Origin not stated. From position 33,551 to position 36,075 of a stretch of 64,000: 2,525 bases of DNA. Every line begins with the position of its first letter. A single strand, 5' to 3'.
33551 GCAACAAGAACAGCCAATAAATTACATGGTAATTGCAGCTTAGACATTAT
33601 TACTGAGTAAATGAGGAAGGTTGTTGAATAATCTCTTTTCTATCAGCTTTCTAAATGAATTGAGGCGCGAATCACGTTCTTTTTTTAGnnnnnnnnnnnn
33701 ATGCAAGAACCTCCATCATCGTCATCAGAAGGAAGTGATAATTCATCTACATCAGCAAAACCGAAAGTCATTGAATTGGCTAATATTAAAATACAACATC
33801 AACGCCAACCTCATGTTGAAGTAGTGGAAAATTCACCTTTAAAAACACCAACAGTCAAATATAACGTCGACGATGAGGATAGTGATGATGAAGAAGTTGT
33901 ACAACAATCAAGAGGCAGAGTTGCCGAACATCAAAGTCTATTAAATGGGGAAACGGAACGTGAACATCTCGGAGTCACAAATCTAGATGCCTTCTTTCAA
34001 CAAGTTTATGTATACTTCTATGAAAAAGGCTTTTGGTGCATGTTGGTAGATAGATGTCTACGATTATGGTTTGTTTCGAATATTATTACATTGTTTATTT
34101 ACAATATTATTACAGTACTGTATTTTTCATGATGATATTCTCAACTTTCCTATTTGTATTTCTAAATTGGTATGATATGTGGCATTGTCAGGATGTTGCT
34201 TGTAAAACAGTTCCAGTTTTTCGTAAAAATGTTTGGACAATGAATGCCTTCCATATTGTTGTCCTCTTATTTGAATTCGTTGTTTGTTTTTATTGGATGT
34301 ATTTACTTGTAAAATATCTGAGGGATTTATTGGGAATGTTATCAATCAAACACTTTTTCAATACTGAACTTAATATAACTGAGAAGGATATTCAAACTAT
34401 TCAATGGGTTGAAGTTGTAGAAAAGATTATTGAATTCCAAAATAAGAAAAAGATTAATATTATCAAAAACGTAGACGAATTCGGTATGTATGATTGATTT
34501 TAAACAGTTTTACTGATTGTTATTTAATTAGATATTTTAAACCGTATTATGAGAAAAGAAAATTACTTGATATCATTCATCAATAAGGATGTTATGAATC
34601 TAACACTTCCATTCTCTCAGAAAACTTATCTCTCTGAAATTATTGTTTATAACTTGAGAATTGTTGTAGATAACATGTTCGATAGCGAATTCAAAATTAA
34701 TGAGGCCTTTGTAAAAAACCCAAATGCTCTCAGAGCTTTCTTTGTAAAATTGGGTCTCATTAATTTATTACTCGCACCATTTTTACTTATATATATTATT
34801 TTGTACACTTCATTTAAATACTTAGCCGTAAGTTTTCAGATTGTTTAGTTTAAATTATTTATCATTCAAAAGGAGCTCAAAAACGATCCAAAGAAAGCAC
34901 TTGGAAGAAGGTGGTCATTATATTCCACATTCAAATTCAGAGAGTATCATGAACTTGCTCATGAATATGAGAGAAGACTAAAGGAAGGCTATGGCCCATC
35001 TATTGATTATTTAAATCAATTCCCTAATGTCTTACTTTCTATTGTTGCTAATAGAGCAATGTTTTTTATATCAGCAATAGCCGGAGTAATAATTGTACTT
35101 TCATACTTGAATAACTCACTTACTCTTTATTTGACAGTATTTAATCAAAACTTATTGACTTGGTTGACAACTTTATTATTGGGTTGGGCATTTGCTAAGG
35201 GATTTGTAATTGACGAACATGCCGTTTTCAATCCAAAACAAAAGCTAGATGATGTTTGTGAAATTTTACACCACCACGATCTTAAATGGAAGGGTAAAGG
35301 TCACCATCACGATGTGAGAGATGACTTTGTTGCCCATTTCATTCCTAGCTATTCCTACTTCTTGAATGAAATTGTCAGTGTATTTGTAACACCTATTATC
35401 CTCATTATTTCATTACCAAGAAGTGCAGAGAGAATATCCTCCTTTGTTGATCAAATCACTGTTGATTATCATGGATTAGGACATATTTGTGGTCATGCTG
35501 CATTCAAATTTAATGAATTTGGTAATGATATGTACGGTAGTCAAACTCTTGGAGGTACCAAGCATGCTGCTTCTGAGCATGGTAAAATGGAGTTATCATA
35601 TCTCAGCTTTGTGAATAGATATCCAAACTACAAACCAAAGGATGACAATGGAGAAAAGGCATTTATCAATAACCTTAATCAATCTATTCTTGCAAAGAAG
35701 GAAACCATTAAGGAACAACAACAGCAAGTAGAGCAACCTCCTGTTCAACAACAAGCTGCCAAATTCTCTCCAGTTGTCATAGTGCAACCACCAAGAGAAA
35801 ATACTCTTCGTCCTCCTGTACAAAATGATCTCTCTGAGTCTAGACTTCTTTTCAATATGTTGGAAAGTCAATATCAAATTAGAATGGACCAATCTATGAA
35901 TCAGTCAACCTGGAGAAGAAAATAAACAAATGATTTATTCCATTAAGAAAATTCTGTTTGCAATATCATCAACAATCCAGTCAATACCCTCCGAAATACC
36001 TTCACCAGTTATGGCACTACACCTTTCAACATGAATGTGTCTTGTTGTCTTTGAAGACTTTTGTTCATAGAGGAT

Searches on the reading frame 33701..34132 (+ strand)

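Call 67: search_protein_families(library=pfam, proteins=[window:33701-34132:+], max_evalue=0.001)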
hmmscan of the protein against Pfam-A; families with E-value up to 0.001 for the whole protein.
window:33701-34132:+ (143 aa): 1 family
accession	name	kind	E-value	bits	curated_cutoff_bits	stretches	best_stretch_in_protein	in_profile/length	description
PF04109.21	ATG9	-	2.9e-09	36.9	27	1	91-139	5-53/478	Autophagy protein ATG9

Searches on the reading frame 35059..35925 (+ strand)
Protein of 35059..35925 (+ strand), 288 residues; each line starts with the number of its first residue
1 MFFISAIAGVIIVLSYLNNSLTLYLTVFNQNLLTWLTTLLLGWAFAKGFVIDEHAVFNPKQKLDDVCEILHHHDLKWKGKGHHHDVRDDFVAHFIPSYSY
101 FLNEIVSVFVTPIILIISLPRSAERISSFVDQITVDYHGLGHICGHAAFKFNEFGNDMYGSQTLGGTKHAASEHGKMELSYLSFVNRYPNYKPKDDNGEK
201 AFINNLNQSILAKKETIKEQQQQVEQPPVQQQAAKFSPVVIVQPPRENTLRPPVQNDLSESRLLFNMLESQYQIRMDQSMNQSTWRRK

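Call 67: search_protein_families(library=pfam, proteins=[window:35059-35925:+], max_evalue=0.001)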
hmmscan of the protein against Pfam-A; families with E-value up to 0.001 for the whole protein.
window:35059-35925:+ (288 aa): 1 family
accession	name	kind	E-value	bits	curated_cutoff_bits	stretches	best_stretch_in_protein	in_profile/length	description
PF04109.21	ATG9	-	4.9e-41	141.6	27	1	1-149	328-477/478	Autophagy protein ATG9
